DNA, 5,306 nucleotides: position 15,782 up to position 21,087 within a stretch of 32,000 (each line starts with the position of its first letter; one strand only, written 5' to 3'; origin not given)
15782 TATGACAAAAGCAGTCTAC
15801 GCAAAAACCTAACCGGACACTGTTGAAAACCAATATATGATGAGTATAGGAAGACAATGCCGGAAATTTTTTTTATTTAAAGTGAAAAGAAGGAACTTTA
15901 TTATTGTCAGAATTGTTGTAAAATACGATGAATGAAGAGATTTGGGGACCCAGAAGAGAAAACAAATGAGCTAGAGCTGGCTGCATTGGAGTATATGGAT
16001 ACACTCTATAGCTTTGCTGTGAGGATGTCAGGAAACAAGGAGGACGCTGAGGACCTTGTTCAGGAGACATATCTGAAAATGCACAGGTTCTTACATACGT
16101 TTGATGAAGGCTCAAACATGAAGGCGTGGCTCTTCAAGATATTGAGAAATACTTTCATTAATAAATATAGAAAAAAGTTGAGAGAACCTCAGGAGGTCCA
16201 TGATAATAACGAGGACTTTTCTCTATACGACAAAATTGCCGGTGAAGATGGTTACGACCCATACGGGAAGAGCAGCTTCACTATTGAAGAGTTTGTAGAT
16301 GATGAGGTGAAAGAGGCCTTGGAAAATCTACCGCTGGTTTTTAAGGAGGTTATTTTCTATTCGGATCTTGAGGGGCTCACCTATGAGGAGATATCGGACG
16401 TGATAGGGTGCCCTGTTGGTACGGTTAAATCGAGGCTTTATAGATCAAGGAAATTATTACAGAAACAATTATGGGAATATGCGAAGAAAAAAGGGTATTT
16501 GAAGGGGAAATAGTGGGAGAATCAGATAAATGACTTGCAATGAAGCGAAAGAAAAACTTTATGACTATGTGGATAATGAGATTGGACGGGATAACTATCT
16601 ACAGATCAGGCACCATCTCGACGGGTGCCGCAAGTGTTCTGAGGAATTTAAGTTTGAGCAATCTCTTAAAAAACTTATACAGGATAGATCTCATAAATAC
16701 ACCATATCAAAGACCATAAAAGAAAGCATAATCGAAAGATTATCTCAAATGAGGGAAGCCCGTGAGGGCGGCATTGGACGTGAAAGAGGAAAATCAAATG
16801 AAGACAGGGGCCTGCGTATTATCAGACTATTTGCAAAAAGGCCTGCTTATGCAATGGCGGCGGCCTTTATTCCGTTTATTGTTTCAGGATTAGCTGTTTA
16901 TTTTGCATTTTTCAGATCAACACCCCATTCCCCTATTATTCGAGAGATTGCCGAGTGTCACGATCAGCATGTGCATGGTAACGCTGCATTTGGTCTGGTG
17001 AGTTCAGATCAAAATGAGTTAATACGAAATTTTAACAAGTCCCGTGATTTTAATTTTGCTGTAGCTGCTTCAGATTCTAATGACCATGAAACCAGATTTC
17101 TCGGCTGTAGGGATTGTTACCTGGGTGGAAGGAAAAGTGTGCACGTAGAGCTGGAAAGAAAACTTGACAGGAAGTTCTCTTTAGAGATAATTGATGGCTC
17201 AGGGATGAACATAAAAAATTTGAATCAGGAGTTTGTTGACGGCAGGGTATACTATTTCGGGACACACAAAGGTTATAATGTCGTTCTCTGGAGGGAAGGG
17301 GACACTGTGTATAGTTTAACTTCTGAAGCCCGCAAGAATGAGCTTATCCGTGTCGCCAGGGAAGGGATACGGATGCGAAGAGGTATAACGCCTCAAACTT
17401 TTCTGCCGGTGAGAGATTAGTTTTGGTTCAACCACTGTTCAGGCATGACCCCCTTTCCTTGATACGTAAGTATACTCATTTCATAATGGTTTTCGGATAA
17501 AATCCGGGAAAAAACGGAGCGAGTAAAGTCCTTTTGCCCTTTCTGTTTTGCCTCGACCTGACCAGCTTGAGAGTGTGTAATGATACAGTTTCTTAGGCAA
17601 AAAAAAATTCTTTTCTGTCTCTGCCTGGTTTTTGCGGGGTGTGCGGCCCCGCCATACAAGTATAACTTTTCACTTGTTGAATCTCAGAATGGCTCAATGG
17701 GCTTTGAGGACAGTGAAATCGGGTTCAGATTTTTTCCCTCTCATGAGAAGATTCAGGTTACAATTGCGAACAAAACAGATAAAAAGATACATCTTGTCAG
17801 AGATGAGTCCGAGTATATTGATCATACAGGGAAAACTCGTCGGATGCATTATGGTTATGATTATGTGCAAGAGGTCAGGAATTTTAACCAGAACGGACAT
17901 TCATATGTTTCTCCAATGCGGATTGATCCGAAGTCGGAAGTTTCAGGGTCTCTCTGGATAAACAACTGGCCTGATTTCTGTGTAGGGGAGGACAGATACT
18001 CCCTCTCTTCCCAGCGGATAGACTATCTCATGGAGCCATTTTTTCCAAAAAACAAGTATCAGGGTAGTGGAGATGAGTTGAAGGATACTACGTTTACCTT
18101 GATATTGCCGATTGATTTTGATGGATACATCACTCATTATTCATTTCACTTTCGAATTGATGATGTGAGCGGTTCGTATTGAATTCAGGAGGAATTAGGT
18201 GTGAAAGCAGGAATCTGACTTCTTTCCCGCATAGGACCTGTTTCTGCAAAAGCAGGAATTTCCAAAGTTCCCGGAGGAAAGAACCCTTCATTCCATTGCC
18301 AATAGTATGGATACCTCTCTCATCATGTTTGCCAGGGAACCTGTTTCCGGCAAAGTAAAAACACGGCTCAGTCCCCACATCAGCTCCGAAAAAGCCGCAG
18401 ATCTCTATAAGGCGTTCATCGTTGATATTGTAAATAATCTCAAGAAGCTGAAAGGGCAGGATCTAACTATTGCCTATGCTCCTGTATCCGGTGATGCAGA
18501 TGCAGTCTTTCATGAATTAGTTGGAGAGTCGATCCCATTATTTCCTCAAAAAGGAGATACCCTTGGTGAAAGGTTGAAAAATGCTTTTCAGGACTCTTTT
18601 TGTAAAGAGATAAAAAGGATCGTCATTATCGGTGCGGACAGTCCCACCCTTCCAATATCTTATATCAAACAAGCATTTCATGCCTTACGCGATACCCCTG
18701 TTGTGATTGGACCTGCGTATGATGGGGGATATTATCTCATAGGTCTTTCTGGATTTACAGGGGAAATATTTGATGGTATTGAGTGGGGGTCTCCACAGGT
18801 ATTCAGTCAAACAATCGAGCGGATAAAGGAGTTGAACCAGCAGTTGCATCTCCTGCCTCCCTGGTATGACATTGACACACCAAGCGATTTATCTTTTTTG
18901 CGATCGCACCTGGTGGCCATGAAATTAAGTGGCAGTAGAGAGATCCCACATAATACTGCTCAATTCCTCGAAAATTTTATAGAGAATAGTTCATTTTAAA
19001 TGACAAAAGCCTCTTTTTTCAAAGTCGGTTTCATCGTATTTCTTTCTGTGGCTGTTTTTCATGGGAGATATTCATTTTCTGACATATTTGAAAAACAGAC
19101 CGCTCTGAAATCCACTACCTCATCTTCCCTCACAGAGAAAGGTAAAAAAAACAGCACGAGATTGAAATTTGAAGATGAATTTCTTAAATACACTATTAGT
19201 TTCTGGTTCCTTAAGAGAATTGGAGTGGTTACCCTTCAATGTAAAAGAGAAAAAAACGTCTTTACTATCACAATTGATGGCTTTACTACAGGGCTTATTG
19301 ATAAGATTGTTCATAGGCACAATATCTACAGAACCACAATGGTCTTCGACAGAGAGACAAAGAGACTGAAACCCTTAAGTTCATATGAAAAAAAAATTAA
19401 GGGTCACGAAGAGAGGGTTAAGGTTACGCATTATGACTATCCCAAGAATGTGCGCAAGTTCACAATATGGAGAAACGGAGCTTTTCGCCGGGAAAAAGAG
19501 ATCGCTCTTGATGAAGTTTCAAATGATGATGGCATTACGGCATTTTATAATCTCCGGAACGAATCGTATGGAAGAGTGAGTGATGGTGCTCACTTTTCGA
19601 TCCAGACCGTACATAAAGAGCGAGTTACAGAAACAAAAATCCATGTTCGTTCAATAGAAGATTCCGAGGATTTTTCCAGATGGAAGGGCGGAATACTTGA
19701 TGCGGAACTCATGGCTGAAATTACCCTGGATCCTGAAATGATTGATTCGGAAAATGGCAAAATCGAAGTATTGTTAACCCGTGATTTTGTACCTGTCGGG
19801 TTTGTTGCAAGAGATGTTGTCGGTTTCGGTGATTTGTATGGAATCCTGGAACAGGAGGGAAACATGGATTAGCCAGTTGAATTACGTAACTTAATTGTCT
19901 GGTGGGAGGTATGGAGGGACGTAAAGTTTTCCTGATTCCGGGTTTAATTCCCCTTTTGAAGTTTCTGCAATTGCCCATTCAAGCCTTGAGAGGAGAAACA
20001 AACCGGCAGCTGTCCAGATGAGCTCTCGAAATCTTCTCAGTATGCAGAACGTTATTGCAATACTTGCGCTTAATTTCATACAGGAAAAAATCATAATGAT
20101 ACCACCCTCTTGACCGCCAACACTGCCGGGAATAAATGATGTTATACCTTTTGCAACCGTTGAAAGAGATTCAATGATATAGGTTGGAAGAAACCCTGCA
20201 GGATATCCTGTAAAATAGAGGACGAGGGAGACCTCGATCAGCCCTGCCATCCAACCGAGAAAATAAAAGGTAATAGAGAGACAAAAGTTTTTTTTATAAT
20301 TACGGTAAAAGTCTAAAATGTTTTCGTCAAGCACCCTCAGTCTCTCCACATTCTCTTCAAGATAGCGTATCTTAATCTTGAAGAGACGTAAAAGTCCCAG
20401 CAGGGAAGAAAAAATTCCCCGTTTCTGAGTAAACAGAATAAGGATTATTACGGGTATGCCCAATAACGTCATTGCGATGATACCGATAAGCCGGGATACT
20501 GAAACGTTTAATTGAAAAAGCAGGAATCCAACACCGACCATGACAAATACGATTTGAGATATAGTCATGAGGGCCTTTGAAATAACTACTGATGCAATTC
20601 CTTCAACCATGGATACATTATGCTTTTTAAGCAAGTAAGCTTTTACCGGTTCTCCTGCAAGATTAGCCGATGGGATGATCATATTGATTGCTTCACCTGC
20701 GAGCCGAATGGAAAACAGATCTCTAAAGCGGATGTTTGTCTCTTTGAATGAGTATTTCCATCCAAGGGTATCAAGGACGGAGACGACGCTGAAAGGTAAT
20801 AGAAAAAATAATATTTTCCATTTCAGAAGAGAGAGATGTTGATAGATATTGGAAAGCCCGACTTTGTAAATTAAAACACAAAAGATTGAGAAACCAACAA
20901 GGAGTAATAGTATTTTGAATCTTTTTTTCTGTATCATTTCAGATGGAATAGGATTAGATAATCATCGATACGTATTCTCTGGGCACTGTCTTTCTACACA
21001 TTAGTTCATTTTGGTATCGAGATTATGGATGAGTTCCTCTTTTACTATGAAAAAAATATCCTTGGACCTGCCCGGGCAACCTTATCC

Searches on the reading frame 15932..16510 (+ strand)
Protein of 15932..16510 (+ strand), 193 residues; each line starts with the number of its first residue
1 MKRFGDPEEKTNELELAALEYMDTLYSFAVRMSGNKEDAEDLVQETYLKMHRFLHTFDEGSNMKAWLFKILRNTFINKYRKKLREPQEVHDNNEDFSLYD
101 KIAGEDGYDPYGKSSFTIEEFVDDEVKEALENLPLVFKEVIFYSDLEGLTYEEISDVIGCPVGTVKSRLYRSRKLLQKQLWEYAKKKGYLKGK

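Call 77: search_protein_families(library=pfam, proteins=[window:15932-16510:+], max_evalue=0.001)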
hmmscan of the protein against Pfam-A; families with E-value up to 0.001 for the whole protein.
window:15932-16510:+ (193 aa): 4 families
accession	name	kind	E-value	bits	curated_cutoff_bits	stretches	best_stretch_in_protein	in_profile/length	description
PF04542.20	Sigma70_r2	-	3.5e-18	65.6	24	1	20-83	4-69/71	Sigma-70 region 2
PF08281.18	Sigma70_r4_2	-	3.7e-14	52.5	25.7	1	125-176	3-54/54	Sigma-70, region 4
PF04545.22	Sigma70_r4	-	2.8e-06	27.2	24.1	1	129-177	1-49/50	Sigma-70, region 4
PF22029.2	PhyR_sigma2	-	0.00025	21.5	27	1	29-71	12-54/55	Sigma2 domain of PhyR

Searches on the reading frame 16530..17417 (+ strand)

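Call 77: search_protein_families(library=pfam, proteins=[window:16530-17417:+], max_evalue=0.001)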
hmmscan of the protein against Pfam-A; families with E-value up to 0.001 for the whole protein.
window:16530-17417:+ (296 aa): 1 family
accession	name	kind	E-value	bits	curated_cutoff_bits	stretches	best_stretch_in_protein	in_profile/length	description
PF13490.11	zf-HC2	-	4.6e-08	33.4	22.2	1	3-36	1-34/35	Putative zinc-finger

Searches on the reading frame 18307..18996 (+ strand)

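Call 78: search_protein_families(library=pfam, proteins=[window:18307-18996:+], max_evalue=0.001)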
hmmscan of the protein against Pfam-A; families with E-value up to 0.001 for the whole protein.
window:18307-18996:+ (230 aa): 2 families
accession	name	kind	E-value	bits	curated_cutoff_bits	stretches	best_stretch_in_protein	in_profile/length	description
PF09837.15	DUF2064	-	1.8e-32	112.2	25.8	1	44-162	4-120/120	Uncharacterized protein conserved in bacteria (DUF2064)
PF01983.22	CofC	-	7.4e-10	38.8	22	1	16-196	12-180/217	Guanylyl transferase CofC like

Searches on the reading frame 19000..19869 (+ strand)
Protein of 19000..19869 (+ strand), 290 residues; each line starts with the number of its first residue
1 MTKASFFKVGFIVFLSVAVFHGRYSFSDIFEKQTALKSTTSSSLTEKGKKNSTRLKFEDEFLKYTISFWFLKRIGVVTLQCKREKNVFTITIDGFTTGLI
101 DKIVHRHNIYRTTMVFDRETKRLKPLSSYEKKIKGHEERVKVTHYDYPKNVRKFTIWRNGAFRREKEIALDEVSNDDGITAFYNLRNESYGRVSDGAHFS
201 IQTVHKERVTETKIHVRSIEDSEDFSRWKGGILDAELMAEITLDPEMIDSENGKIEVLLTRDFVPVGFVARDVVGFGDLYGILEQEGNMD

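Call 78: search_protein_families(library=pfam, proteins=[window:19000-19869:+], max_evalue=0.001)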
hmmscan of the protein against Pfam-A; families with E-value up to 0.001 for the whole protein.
window:19000-19869:+ (290 aa): 1 family
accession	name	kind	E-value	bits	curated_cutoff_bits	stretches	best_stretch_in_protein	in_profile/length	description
PF11306.15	DUF3108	-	2.5e-10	40.9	26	1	63-264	1-191/209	Protein of unknown function (DUF3108)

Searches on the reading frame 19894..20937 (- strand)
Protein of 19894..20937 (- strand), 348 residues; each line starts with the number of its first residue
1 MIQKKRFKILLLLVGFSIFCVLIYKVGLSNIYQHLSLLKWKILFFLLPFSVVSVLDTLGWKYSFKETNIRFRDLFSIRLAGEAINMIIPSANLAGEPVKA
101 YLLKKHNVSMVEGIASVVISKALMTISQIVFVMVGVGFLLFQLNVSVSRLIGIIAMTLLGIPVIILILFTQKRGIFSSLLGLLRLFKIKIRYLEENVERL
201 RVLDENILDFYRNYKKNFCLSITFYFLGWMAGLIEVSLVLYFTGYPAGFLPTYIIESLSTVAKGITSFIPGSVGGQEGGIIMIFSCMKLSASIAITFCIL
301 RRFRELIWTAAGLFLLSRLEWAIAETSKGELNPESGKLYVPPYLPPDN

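Call 78: search_protein_families(library=pfam, proteins=[window:19894-20937:-], max_evalue=0.001)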
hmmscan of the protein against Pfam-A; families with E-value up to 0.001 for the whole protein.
window:19894-20937:- (348 aa): 1 family
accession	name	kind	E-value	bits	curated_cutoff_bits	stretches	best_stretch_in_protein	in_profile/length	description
PF03706.18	LPG_synthase_TM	-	1.2e-31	110.8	33.4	1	12-307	5-296/302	Lysylphosphatidylglycerol synthase TM region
